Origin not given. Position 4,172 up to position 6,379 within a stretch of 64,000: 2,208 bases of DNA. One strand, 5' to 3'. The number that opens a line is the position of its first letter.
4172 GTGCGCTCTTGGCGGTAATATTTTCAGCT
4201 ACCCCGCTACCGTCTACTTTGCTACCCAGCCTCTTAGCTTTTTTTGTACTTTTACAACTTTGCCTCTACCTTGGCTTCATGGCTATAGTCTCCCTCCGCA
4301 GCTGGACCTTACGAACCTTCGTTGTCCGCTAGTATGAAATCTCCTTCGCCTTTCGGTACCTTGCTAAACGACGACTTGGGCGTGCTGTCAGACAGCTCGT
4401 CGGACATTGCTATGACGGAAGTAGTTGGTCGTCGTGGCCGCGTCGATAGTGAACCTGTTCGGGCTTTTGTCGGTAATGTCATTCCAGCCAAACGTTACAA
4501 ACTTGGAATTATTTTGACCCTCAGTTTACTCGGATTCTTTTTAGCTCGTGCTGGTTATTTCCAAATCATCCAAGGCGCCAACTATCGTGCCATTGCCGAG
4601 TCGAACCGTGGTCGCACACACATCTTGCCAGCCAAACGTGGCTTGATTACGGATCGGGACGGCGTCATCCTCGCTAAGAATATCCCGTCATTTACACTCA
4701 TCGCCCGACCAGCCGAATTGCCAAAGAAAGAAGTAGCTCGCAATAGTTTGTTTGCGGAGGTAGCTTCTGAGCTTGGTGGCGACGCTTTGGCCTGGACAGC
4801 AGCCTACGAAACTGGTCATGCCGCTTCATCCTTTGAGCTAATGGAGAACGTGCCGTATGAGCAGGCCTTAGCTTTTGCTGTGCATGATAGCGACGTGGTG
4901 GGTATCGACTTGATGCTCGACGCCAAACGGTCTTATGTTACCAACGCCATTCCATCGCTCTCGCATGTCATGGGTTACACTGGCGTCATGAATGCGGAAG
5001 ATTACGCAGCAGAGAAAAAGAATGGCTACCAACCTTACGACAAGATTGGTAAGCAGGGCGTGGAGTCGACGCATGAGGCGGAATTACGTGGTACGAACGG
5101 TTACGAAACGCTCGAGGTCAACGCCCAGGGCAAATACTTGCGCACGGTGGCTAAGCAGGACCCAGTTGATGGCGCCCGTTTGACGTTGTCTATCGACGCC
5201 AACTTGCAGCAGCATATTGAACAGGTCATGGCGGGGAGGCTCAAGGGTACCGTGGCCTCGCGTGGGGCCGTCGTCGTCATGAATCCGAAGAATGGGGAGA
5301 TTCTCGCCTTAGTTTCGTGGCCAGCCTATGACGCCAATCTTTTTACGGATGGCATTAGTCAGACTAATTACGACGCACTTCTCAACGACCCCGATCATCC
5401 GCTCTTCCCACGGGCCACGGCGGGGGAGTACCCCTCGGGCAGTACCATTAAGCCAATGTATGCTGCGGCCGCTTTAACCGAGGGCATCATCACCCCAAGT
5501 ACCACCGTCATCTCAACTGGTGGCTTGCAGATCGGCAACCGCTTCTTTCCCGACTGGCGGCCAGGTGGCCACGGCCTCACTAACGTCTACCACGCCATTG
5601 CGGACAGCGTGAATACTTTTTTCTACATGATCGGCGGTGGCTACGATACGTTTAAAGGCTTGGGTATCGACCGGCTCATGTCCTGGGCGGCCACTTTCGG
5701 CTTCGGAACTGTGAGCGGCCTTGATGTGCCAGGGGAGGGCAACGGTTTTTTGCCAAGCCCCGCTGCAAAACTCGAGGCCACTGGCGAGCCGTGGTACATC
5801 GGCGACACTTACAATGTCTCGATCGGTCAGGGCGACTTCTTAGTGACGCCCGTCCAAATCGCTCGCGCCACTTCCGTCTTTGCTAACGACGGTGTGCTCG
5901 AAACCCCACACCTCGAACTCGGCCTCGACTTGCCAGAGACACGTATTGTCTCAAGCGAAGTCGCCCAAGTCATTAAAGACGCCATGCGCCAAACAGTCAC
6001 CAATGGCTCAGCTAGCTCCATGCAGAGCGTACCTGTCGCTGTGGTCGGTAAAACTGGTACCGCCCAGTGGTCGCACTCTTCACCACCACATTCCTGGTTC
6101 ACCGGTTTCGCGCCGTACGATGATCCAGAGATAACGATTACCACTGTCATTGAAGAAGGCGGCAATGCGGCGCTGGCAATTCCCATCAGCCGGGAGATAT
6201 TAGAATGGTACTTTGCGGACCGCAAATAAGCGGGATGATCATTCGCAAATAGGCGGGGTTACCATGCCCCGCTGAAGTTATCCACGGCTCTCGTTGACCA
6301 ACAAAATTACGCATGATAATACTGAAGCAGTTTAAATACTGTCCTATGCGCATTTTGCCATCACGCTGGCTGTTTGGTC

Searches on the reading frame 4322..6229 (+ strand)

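Call 11: search_protein_families(library=pfam, proteins=[window:4322-6229:+], max_evalue=0.001)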
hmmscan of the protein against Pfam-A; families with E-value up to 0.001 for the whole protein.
window:4322-6229:+ (635 aa): 2 families
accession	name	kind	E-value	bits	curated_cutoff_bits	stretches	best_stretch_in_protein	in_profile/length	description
PF00905.27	Transpeptidase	-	3.9e-55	187.6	22.1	1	315-627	1-298/299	Penicillin binding protein transpeptidase domain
PF03717.20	PBP_dimer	-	9.8e-35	121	24.4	1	103-275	3-178/180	Penicillin-binding Protein dimerisation domain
